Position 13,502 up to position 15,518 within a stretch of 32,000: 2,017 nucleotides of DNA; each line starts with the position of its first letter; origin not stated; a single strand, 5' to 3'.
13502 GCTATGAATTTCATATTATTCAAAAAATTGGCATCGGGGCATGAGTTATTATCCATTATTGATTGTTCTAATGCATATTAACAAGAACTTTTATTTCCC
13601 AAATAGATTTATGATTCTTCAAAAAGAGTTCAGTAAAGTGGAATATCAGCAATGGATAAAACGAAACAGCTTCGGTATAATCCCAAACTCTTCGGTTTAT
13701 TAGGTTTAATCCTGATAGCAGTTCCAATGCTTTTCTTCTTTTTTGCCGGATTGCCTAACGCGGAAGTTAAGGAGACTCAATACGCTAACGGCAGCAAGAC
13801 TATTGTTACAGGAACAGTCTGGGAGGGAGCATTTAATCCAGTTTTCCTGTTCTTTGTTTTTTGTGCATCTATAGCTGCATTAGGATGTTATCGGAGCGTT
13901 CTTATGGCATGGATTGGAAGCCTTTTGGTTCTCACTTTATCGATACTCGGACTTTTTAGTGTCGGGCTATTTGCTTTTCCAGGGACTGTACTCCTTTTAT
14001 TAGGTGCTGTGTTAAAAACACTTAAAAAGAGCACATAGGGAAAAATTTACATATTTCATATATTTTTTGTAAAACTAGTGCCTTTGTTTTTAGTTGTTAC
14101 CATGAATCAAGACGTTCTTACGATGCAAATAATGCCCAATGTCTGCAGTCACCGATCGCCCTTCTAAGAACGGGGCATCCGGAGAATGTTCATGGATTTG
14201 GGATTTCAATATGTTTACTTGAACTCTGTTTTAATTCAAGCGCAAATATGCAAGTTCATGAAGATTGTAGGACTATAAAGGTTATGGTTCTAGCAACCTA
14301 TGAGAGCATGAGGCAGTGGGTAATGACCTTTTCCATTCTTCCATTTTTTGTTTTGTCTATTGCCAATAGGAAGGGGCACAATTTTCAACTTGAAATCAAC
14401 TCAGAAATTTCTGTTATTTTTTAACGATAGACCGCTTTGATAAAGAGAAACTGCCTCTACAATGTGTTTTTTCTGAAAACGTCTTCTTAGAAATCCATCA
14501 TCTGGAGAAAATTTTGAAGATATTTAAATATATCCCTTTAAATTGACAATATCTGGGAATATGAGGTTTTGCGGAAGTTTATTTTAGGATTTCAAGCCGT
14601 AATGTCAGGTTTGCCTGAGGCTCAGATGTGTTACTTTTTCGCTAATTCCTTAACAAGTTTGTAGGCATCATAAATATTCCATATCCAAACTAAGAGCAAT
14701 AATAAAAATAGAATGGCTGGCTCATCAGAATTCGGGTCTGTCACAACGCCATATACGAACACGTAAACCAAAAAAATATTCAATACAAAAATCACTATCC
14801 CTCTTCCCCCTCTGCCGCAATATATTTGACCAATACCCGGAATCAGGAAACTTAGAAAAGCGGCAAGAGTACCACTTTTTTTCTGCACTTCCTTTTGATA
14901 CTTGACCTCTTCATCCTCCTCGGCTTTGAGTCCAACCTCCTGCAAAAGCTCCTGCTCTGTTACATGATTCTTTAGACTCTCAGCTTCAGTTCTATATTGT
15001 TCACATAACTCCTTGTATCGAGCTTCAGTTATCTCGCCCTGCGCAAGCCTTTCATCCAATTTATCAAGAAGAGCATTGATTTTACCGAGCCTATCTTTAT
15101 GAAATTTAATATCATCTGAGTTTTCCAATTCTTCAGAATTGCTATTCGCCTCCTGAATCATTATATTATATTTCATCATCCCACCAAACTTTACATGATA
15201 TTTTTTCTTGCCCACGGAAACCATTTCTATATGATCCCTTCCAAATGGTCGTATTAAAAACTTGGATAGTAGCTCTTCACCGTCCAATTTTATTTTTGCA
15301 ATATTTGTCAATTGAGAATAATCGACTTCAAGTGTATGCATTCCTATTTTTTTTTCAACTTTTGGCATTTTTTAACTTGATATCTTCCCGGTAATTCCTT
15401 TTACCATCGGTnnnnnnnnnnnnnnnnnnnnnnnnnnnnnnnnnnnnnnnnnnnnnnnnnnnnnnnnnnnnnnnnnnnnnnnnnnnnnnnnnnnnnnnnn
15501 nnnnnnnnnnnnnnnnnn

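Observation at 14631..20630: Five-gene, partly translationally coupled envelope cluster linked by a chain of shared modules: candidate undescribed surface system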

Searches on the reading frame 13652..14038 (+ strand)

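Call 3: search_protein_families(library=pfam, proteins=[window:13652-14038:+], max_evalue=1)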
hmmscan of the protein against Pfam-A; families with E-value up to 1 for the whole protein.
window:13652-14038:+ (128 aa): 2 families
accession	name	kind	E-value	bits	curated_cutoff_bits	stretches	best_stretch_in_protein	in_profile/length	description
PF13567.11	DUF4131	-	0.28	11.3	31.6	1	8-58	26-75/165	Domain of unknown function (DUF4131)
PF09534.15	Trp_oprn_chp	-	0.41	10.9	29.6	1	20-96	3-78/180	Tryptophan-associated transmembrane protein (Trp_oprn_chp)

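Call 4: search_protein_families(library=ncbifam, proteins=[window:13652-14038:+], max_evalue=1)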
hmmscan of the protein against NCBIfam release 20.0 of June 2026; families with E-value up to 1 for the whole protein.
window:13652-14038:+ (128 aa): 1 family
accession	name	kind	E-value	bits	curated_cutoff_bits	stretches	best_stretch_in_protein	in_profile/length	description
NF050117.1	aa3_CtaC_Actin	exception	0.14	11.4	250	1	5-62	77-134/244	aa3-type cytochrome oxidase subunit II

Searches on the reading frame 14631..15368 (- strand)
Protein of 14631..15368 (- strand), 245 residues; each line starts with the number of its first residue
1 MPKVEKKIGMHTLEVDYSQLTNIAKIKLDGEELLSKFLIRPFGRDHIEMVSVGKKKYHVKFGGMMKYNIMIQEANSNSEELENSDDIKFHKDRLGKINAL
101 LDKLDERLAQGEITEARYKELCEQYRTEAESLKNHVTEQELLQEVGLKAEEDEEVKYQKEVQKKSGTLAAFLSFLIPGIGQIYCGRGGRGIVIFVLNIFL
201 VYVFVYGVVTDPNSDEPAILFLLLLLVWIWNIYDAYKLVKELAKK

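Call 3: search_protein_families(library=pfam, proteins=[window:14631-15368:-], max_evalue=1)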
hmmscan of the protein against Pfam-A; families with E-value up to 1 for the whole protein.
window:14631-15368:- (245 aa): 4 families
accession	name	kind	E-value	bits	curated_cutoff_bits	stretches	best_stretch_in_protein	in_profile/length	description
PF20382.3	DUF6677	-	0.00015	22.8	24.3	1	168-209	1-39/116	Family of unknown function (DUF6677)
PF09851.14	SHOCT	-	0.0021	18.2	27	1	101-116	3-18/28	Short C-terminal domain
PF18935.5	DUF5683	-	0.019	15.4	26.7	1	164-187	3-26/151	Family of unknown function (DUF5683)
PF18052.6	Rx_N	-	0.33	11.5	27.7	1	78-126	18-62/93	Rx N-terminal domain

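Call 4: search_protein_families(library=ncbifam, proteins=[window:14631-15368:-], max_evalue=1)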
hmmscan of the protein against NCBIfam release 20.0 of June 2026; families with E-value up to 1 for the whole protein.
window:14631-15368:- (245 aa): 3 families
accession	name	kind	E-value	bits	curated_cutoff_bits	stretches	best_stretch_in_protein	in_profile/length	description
NF047503.1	LB_137_fam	subfamily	0.0023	17.2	200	1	137-202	163-223/288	LB_137 family protein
NF047980.1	RoaM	exception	0.086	12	400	1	88-163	180-252/356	actin-based motility regulator RoaM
NF038305.1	HpsJ_fam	subfamily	0.14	12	60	1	90-174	136-211/234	HpsJ family protein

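Call 55: search_protein_families(library=pfam, proteins=[window:14631-15368:-], max_evalue=0.05)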
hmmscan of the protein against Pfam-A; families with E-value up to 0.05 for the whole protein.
window:14631-15368:- (245 aa): 3 families
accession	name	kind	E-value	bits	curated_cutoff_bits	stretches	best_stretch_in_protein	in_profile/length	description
PF20382.3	DUF6677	-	0.00015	22.8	24.3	1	168-209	1-39/116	Family of unknown function (DUF6677)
PF09851.14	SHOCT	-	0.0021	18.2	27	1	101-116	3-18/28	Short C-terminal domain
PF18935.5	DUF5683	-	0.019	15.4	26.7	1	164-187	3-26/151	Family of unknown function (DUF5683)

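Call 57: search_protein_families(library=padloc, proteins=[window:14631-15368:-], max_evalue=0.01)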
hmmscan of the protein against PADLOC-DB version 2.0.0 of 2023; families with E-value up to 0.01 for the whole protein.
window:14631-15368:- (245 aa): 0 families

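Call 59: search_solved_structures(query=window:14631-15368:-, max_evalue=1)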
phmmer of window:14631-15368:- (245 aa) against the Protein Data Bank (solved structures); distinct sequences matched with E-value up to 1: 6.
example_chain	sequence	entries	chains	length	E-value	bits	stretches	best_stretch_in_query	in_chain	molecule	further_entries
8vy3_B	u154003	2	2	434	0.44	13.6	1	15-75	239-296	DNA primase large subunit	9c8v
4rr2_B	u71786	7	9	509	0.57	13.2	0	15-75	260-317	DNA primase large subunit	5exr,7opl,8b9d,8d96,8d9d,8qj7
7u5c_B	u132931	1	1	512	0.57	13.2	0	15-75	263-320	DNA primase large subunit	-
8d0k_E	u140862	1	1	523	0.59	13.1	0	15-75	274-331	DNA primase large subunit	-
5cp1_A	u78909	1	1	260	0.79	12.7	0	61-149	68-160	FrnE protein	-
5cnw_A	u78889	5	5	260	0.79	12.7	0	61-149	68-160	FrnE protein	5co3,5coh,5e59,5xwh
